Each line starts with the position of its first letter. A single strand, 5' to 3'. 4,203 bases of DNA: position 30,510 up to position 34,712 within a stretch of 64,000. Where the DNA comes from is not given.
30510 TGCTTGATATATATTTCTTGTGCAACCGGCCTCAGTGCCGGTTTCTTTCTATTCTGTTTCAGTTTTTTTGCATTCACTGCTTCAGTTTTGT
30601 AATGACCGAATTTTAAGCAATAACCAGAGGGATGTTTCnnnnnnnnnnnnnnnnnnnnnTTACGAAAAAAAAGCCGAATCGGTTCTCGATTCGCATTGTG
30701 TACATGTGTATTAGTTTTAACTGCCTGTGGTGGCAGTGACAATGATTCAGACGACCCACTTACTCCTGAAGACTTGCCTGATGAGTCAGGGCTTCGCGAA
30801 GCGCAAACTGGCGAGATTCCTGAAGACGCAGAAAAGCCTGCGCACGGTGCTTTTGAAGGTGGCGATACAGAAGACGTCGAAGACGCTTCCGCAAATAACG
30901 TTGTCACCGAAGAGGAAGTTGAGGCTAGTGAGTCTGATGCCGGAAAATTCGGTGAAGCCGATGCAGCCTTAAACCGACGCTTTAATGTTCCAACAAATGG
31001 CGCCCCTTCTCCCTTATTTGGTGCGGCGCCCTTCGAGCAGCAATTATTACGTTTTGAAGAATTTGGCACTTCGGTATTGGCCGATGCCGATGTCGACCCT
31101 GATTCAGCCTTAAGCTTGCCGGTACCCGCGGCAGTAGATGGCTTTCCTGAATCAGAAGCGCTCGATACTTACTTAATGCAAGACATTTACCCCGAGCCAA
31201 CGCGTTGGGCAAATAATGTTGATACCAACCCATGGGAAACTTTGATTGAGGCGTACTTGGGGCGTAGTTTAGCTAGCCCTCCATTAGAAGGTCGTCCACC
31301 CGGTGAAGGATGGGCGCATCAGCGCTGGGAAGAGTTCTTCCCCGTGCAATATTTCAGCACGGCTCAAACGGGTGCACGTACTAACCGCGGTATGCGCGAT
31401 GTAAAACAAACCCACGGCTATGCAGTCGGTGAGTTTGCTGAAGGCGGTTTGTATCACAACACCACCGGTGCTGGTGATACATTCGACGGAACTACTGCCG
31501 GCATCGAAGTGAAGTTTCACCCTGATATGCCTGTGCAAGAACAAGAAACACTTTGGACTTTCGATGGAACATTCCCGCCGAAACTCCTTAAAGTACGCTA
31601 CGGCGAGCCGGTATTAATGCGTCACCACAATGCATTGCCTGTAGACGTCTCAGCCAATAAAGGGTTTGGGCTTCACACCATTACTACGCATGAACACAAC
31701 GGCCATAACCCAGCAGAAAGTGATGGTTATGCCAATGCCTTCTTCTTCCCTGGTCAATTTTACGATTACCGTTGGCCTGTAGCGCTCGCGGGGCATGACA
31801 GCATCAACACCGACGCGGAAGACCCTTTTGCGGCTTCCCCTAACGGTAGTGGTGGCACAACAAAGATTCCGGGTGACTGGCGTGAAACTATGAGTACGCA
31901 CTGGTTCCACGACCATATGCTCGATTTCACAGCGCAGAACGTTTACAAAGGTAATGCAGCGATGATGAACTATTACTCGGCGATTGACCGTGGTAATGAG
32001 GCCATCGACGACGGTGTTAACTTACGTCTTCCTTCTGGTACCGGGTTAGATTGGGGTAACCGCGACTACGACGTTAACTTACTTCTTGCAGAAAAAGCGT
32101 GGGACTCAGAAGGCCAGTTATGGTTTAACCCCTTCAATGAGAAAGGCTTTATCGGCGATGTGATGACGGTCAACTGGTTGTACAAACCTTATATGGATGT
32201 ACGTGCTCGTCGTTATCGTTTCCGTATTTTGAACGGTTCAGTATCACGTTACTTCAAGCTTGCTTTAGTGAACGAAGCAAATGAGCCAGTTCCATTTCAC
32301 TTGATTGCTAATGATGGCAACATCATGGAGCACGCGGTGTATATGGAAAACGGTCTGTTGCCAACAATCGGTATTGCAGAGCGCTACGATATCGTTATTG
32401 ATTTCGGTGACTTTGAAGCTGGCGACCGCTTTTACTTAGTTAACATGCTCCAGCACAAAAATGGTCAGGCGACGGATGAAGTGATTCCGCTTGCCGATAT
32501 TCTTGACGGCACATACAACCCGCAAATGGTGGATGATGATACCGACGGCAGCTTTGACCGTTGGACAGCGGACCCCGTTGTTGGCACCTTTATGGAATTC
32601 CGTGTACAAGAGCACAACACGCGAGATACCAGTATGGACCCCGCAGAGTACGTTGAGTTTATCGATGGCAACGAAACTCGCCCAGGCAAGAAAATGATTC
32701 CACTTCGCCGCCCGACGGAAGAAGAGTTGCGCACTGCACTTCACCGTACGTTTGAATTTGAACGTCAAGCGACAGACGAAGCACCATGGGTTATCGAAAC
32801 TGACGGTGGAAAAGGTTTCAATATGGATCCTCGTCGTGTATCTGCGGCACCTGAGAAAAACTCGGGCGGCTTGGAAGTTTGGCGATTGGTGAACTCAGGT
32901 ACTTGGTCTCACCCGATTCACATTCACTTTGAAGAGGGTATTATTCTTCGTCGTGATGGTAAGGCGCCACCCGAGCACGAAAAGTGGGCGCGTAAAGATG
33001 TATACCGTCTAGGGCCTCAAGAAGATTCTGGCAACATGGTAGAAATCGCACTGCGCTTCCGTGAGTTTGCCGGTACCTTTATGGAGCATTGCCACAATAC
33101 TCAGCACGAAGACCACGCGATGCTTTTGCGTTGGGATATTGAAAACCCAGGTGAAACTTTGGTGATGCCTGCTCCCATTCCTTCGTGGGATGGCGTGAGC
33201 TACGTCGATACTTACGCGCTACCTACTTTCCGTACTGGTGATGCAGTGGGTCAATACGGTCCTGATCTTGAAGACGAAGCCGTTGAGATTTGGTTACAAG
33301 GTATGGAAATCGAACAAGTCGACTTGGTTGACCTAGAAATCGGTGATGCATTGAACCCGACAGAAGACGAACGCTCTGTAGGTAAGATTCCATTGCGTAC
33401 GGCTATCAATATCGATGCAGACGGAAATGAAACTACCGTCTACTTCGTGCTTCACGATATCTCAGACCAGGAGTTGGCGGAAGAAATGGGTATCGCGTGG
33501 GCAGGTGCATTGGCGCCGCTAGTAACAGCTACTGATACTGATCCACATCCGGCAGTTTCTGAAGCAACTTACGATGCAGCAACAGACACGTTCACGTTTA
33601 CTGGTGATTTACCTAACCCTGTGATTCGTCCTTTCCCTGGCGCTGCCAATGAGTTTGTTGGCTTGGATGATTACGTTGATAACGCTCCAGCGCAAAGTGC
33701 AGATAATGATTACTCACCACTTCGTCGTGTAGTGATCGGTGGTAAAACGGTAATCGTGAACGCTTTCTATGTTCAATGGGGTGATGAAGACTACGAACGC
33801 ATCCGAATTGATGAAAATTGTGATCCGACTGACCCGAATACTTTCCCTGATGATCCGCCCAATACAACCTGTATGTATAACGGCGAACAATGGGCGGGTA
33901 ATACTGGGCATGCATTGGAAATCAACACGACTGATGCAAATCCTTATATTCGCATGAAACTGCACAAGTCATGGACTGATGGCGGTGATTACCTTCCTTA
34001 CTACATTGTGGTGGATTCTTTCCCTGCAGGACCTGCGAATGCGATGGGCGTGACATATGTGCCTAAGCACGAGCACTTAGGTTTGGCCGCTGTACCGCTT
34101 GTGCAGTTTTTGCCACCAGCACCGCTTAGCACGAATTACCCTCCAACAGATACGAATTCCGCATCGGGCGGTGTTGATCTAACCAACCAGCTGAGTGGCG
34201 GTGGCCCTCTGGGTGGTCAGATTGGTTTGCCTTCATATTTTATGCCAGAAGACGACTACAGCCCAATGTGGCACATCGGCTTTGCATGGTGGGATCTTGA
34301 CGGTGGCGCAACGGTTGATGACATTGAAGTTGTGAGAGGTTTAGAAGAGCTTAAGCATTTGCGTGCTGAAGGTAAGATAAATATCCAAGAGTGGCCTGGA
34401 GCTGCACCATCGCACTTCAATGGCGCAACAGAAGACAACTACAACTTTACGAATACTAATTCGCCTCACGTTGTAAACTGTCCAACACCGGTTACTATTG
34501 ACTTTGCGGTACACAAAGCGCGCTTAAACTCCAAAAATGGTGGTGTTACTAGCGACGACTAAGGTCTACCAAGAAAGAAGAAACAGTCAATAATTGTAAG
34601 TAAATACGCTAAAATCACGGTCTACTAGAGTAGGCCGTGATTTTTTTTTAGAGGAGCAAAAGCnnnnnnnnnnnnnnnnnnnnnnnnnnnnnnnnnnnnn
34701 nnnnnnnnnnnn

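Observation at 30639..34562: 1307-aa lipoprotein multicopper oxidase: candidate manganese oxidase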

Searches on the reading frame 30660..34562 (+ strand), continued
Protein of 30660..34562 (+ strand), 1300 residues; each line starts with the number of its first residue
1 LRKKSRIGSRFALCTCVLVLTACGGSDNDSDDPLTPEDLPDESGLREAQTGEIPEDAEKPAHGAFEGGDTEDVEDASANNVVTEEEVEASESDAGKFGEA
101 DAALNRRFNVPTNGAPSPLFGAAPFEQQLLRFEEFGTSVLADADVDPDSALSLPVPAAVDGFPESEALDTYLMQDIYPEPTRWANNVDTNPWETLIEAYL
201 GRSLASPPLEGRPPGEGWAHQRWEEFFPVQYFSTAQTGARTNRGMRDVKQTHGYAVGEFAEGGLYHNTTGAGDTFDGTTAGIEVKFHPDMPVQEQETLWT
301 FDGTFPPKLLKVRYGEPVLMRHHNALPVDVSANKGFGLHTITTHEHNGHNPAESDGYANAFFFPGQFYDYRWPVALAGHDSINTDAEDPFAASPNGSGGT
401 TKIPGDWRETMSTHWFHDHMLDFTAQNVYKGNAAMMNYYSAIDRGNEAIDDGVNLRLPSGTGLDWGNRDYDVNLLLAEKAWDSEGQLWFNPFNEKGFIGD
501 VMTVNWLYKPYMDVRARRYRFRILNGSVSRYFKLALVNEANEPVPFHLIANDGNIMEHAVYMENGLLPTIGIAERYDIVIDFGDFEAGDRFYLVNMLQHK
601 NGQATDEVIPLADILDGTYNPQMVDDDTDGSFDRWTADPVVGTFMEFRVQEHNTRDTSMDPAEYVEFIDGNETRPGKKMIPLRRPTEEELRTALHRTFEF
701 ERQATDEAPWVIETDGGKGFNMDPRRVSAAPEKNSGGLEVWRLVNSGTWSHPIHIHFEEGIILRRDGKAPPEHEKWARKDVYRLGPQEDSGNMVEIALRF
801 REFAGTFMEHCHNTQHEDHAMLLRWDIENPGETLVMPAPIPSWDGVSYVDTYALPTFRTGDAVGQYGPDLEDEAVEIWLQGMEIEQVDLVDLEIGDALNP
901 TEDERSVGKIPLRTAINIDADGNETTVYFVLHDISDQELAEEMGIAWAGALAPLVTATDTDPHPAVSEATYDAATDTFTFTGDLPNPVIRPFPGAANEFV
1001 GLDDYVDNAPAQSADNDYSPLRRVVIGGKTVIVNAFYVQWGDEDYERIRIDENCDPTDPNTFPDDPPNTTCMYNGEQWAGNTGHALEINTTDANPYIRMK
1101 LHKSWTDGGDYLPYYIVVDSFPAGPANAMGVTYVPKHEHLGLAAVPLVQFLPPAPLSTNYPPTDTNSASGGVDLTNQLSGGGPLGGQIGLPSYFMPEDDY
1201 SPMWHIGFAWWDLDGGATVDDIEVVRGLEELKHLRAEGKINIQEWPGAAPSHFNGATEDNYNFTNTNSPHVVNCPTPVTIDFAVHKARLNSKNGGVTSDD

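Call 41: predict_structure(alignment_id=A1)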
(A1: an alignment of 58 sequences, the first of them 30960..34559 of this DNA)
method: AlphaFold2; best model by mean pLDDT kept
length: 1200 residues; sequences in the alignment: 58
mean_pLDDT: 66.5   pTM: 0.64
mean pLDDT of the five models: 66.5, 65.0, 63.5, 63.3, 62.9
residues with pLDDT >= 90: 174; 70-90: 411; 50-70: 288; < 50: 327
segments of 3 or more residues with pLDDT < 50: 1-6, 9-34, 107-123, 151-172, 174-215, 231-235, 237-273, 310-316, 320-328, 354-361, 365-367, 380-409, 569-573, 604-634, 701-754, 1148-1156, 1198-1200
pLDDT, mean of each block of 10 residues (from residue 1): 40 36 30 53 69 75 74 71 55 69 54 39 55 60 52 40 41 45 42 40 37 50 58 46 39 41 36 52 59 62 62 48 46 58 56 47 53 66 38 31 39 81 71 90 88 63 87 77 88 84 66 87 76 69 85 73 64 53 75 76 44 30 37 59 67 58 83 70 63 76 40 40 40 31 29 49 71 86 90 86 90 95 96 93 90 79 86 93 91 53 64 93 93 96 91 83 82 80 90 94 77 91 87 93 88 80 65 81 86 66 89 79 83 85 65 54 82 92 83 57
secondary structure, 60 per line:
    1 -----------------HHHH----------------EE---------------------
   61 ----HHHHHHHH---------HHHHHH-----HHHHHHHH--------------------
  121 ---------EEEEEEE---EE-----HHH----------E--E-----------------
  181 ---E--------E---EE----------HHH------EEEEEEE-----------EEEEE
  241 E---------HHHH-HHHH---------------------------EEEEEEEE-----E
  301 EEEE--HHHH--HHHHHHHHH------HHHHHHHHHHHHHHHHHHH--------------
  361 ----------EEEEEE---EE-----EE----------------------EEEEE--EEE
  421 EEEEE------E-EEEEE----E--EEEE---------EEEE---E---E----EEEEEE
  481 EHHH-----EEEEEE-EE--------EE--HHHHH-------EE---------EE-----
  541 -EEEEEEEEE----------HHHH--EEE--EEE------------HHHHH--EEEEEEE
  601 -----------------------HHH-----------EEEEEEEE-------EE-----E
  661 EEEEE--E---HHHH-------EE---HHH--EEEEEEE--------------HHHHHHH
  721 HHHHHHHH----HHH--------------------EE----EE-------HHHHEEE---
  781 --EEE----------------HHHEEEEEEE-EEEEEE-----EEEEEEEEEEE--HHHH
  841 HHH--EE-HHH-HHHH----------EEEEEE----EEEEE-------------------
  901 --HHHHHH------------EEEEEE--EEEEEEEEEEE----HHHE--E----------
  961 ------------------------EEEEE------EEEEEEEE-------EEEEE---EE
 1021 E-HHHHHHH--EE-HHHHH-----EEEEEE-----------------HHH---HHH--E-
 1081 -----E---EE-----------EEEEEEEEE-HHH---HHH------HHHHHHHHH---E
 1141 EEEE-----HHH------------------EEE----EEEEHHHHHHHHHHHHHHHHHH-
elements in order (helices of 4 or more, strands of 3 or more residues): H18-21 H65-72 H82-87 H93-100 E130-136 E218-224 E236-241 H251-254 H256-259 E287-294 E300-304 H307-310 H313-321 H328-346 E371-376 E411-415 E418-425 E434-438 E446-449 E459-462 E475-481 E490-495 H511-515 E542-550 H561-564 E567-569 E572-574 H587-591 E594-600 E638-645 E660-665 H672-675 E693-699 H714-728 H771-774 E775-777 E783-785 E805-811 E813-818 E824-834 H837-843 H853-856 E867-872 E877-881 H903-908 E921-926 E929-939 E985-989 E996-1003 E1011-1015 E1019-1021 H1023-1029 H1035-1039 E1045-1050 E1103-1111 H1128-1136 E1140-1144 E1171-1173 E1178-1181 H1182-1199

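Call 45: fold_search(model_id=the predicted structure, library=pdb)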
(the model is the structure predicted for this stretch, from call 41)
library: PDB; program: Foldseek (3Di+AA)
matches with E <= 10: 1518; with E <= 0.001: 128
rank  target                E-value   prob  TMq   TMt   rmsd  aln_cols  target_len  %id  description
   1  8rtr_BBB              1.5e-15  1.00  0.19  0.40   7.0       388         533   25  Bilirubin oxidase from Myrothecium verrucaria with R356S mutation (released 2025-08-06)
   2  8rtq_AAA              2.5e-15  1.00  0.19  0.39   7.1       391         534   24  Bilirubin oxidase from Myrothecium verrucaria with G395T mutation (released 2025-08-06)
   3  8rtr_AAA              5.3e-15  1.00  0.19  0.39   7.4       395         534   24  Bilirubin oxidase from Myrothecium verrucaria with R356S mutation (released 2025-08-06)
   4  6i3k_A                6.9e-15  1.00  0.19  0.41   6.7       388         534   25  Bilirubin oxidase from Myrothecium verrucaria, mutant W396A in complex with ferricyanide (released 2019-10-02)
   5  6i3j_A                8.2e-15  1.00  0.19  0.39   7.2       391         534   24  Bilirubin oxidase from Myrothecium verrucaria in complex with ferricyanide (released 2019-10-02)
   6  6i3l_A                1.3e-14  1.00  0.19  0.39   7.1       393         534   24  Bilirubin oxidase from Myrothecium verrucaria, mutant W396F (released 2019-10-02)
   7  6iqx_A                1.8e-14  1.00  0.19  0.38   7.1       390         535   24  High resolution structure of bilirubin oxidase from Myrothecium verrucaria - M467Q mutant, aerobically prepared (released 2018-11-21)
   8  6iqz_A                2.1e-14  1.00  0.19  0.38   7.1       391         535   24  High resolution structure of bilirubin oxidase from Myrothecium verrucaria - wild type (released 2018-11-21)
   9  6iqy_A                2.7e-14  1.00  0.19  0.38   7.2       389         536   24  High resolution structure of bilirubin oxidase from Myrothecium verrucaria - M467Q mutant, anaerobically prepared (released 2018-11-21)
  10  8z59_A                8.9e-14  1.00  0.18  0.44   7.5       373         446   21  The X-Ray crystal structure of multicopper oxidase from Sulfurimonas sp. (released 2025-02-19)
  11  3abg_A                9.9e-14  1.00  0.19  0.39   6.5       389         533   25  X-ray Crystal Analysis of Bilirubin Oxidase from Myrothecium verrucaria at 2.3 angstrom Resolution using a Twin Crysta (released 2010-08-18)
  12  8z59_B                4.1e-13  1.00  0.19  0.44   7.5       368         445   21  The X-Ray crystal structure of multicopper oxidase from Sulfurimonas sp. (released 2025-02-19)
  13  1w6l                  5.1e-13  1.00  0.20  0.41  11.6       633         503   17  3D structure of CotA incubated with CuCl2 (released 2005-10-26)
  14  1w8e                  5.1e-13  1.00  0.19  0.40  11.8       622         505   18  3D structure of CotA incubated with hydrogen peroxide (released 2005-10-26)
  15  6syy                  6.3e-13  1.00  0.18  0.43   7.4       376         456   21  Crystal structure of McoA multicopper oxidase from the hyperthermophile Aquifex aeolicus (released 2020-06-17)
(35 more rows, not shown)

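Call 61: search_protein_families(library=pfam, proteins=[L041:7716-12149:+, L039:888-6023:+, L032:622-4038:+, L045:7575-11909:+, L077:4549-5319:+], max_evalue=1)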
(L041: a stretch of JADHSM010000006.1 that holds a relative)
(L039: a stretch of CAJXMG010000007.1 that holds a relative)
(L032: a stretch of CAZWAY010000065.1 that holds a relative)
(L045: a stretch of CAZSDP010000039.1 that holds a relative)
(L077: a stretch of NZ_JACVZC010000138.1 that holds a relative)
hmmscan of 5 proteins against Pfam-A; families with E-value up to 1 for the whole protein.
L041:7716-12149:+ (1478 aa): 3 families
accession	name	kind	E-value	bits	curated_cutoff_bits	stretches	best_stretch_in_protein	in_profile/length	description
PF07731.20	Cu-oxidase_2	-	1.5e-12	47.9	20.4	1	723-837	23-134/137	Multicopper oxidase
PF07732.21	Cu-oxidase_3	-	0.00017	22.1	21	1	307-391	8-87/119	Multicopper oxidase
PF10988.14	DUF2807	-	0.31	11.2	24.2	0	1284-1319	120-154/181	Putative auto-transporter adhesin, head GIN domain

L039:888-6023:+ (1712 aa): 3 families
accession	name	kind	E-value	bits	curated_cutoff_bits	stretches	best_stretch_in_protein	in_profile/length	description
PF07731.20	Cu-oxidase_2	-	1.6e-10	41.3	20.4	1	730-843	23-131/137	Multicopper oxidase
PF00404.24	Dockerin_1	-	0.0013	19.3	22.9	1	1628-1676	2-52/57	Dockerin type I domain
PF07732.21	Cu-oxidase_3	-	0.0034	17.9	21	1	317-399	10-86/119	Multicopper oxidase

L032:622-4038:+ (1139 aa): 2 families
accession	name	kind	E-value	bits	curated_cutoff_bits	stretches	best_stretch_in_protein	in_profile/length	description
PF07731.20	Cu-oxidase_2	-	1.8e-08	34.7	20.4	1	913-1003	40-131/137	Multicopper oxidase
PF07732.21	Cu-oxidase_3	-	0.017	15.6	21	0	580-611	89-116/119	Multicopper oxidase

L045:7575-11909:+ (1445 aa): 2 families
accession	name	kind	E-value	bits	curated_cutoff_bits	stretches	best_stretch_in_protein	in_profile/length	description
PF07731.20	Cu-oxidase_2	-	2.1e-12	47.4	20.4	1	753-869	23-134/137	Multicopper oxidase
PF13517.12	FG-GAP_3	-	0.19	12.8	26.9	0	653-682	30-58/61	FG-GAP-like repeat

L077:4549-5319:+ (257 aa): 3 families
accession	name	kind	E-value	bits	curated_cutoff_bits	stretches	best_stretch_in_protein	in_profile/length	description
PF17963.7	Big_9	-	3.5e-17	63.5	23.6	1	61-153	1-87/89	Bacterial Ig domain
PF17803.7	Cadherin_4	-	9.9e-12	45.6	25.1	1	59-116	9-68/71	Bacterial cadherin-like domain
PF17892.7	Cadherin_5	-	3.9e-10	39.9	26.5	1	61-155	2-96/98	Cadherin-like domain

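Call 95: search_protein_families(library=ncbifam, proteins=[L077:1927-5319:+, L077:5426-6445:+], max_evalue=0.00001)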
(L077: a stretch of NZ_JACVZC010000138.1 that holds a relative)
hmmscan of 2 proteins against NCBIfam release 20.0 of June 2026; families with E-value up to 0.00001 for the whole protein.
L077:1927-5319:+ (1131 aa): 4 families
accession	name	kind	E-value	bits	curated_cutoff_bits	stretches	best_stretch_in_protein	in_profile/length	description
NF008205.1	PRK10965.1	equivalog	4.3e-21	75.3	525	2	800-890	439-526/529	multicopper oxidase CueO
NF045554.1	AmiPhnlOxPhsA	equivalog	5.7e-18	64.8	950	1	432-666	153-356/581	O-aminophenol oxidase PhsA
NF012211.1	tand_rpt_95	domain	2.4e-08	33.8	90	1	951-1033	6-87/98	tandem-95 repeat protein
NF008135.0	PRK10883.1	equivalog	5.9e-08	31.6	581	1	428-555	133-245/471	cell division protein FtsP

L077:5426-6445:+ (340 aa): 0 families

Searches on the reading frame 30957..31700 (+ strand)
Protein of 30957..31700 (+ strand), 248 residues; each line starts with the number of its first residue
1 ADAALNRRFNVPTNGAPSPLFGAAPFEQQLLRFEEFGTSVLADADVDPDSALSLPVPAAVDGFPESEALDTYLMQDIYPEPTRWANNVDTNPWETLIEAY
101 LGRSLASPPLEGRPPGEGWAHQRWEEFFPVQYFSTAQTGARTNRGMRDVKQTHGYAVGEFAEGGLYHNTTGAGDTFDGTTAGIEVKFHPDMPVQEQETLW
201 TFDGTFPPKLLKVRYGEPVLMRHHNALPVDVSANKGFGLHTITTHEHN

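Call 61: search_protein_families(library=pfam, proteins=[window:30957-31700:+], max_evalue=1)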
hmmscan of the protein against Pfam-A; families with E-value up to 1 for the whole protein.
window:30957-31700:+ (248 aa): 2 families
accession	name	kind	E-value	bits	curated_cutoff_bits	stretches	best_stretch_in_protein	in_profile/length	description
PF07732.21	Cu-oxidase_3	-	0.018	15.6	21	1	194-232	12-50/119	Multicopper oxidase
PF03154.20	Atrophin-1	-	0.15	10.6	29.9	1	8-40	894-926/992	Atrophin-1 family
